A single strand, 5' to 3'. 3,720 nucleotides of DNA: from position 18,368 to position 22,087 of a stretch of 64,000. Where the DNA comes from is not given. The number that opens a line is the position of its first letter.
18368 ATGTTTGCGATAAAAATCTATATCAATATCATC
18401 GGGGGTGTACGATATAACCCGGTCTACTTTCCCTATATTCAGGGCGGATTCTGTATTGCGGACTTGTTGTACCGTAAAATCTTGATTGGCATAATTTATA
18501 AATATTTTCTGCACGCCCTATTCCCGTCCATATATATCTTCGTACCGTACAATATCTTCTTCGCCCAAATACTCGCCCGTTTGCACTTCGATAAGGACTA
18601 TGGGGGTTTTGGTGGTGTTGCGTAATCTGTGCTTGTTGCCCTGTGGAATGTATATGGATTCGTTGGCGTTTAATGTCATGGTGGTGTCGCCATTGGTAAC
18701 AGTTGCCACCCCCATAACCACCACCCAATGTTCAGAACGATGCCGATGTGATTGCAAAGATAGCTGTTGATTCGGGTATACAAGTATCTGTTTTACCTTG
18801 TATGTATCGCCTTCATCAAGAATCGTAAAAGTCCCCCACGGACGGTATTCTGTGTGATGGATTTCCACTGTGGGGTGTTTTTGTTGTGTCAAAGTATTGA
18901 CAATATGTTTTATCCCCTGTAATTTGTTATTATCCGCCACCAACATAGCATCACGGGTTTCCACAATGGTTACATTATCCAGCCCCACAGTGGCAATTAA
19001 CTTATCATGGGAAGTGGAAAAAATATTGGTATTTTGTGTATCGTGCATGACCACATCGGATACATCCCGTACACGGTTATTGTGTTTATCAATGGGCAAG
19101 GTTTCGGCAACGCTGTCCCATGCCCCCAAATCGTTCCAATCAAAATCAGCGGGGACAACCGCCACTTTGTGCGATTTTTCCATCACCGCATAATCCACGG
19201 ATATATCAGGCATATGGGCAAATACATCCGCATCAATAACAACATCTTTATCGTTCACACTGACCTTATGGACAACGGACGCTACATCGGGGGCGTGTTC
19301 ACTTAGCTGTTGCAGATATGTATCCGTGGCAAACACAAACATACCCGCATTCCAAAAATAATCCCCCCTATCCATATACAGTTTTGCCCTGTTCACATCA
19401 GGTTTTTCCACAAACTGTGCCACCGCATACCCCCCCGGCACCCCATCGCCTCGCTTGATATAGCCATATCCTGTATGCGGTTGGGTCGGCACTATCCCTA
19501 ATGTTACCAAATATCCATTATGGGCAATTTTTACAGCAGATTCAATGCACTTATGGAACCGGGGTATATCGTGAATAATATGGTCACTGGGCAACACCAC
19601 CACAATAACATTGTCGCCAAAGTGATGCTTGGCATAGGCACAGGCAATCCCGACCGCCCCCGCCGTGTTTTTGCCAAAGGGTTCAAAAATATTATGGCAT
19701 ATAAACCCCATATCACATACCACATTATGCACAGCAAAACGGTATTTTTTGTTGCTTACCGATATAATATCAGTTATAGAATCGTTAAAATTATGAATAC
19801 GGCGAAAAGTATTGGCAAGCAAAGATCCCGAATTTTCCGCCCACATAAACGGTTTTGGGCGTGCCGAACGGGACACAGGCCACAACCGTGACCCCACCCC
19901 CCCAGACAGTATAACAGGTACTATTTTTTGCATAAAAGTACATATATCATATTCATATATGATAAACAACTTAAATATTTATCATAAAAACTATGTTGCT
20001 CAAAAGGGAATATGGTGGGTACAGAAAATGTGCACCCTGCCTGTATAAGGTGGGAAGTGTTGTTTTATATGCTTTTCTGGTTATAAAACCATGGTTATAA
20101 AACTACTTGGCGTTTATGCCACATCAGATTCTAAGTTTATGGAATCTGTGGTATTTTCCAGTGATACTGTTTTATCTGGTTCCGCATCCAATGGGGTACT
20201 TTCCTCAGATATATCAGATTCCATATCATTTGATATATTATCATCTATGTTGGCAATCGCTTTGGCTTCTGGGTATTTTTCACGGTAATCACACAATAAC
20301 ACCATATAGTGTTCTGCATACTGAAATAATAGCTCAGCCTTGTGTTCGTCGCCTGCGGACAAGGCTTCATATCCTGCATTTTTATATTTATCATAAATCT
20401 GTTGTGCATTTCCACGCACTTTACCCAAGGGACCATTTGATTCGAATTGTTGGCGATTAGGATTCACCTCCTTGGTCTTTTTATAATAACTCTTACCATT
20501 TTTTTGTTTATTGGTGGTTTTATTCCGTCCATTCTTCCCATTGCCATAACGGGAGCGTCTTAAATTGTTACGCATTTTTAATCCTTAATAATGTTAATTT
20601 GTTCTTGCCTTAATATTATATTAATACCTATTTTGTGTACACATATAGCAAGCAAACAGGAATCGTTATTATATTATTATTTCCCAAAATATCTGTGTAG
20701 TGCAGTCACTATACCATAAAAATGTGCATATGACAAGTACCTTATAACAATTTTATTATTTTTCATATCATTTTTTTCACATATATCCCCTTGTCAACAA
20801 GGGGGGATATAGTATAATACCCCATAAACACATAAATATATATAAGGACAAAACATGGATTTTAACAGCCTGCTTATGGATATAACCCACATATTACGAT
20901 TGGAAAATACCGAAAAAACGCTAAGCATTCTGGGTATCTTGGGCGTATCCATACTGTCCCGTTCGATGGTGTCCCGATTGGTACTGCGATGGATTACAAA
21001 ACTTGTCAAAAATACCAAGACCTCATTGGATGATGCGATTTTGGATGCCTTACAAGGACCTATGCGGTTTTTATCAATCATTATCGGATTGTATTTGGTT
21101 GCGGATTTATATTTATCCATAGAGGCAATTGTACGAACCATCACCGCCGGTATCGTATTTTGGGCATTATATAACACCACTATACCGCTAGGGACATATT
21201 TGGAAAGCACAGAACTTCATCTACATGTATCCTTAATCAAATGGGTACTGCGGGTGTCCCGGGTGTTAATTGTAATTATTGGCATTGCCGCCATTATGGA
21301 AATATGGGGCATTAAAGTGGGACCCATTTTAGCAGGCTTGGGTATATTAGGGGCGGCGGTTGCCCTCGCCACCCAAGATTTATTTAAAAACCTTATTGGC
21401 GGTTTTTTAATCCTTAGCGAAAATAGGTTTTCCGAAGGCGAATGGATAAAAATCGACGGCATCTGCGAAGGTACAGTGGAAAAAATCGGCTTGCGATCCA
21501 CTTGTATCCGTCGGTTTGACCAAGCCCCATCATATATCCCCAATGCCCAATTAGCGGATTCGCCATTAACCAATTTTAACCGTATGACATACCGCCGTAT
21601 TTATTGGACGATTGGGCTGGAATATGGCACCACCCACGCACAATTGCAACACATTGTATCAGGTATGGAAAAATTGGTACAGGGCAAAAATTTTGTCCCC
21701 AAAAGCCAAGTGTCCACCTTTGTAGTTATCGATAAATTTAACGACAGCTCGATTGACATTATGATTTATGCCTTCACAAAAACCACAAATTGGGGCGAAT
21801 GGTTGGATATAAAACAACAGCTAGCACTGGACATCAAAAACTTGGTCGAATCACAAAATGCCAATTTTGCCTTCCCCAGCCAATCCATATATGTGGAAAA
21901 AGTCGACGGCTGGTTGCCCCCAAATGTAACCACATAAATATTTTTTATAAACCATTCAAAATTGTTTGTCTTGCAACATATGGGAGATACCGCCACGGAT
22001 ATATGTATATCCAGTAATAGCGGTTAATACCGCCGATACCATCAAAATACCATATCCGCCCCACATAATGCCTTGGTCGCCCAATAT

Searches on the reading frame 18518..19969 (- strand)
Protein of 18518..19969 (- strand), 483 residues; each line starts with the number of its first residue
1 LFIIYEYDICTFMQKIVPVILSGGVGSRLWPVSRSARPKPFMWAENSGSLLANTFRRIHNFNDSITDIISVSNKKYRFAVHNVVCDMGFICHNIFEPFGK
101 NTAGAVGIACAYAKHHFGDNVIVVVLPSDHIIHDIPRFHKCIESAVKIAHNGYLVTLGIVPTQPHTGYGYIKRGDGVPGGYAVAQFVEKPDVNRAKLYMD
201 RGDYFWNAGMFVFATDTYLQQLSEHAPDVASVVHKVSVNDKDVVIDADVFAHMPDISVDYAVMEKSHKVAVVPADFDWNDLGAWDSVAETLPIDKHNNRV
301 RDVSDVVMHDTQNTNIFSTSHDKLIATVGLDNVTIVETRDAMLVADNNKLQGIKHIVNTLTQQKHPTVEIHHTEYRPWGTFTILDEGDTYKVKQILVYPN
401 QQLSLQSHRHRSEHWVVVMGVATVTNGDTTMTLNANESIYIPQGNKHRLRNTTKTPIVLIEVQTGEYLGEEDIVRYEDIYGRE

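Call 17: search_protein_families(library=pfam, proteins=[window:18518-19969:-], max_evalue=0.001)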
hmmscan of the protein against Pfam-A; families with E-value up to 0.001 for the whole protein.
window:18518-19969:- (483 aa): 4 families
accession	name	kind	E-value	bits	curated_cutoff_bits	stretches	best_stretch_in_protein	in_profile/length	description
PF00483.29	NTP_transferase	-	3.6e-46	158.2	21.2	1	18-290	2-238/245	Nucleotidyl transferase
PF01050.24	MannoseP_isomer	-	1.3e-44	151.5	23.6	1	367-478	5-116/116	Mannose-6-phosphate isomerase C-terminal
PF07883.17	Cupin_2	-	1.9e-11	44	27.2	1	398-462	5-69/70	Cupin domain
PF22640.1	ManC_GMP_beta-helix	-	1.1e-10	41.7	27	1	306-360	3-55/55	MannoseP isomerase/GMP-like beta-helix domain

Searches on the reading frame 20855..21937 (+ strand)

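Call 19: search_protein_families(library=ncbifam, proteins=[window:20855-21937:+], max_evalue=0.00001)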
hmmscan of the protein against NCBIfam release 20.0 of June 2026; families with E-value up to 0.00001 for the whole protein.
window:20855-21937:+ (360 aa): 5 families
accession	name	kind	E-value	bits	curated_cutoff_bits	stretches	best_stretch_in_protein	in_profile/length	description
NF047601.1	MscSThanab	equivalog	1.3e-27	97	500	1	122-349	62-278/280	small-conductance mechanosensitive channel MscS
NF047602.1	MscsSHelicob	equivalog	6.8e-23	81.4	400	1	129-341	47-252/260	small-conductance mechanosensitive channel MscS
NF007662.0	PRK10334.1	subfamily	1.6e-16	60.4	321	1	133-350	71-280/286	small-conductance mechanosensitive channel MscS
NF008542.0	PRK11465.1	equivalog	3.4e-13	48.8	596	1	136-234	518-615/741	mechanosensitive channel protein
NF008438.0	PRK11281.1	equivalog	2.1e-08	32.4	991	1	172-350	919-1091/1113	mechanosensitive channel MscK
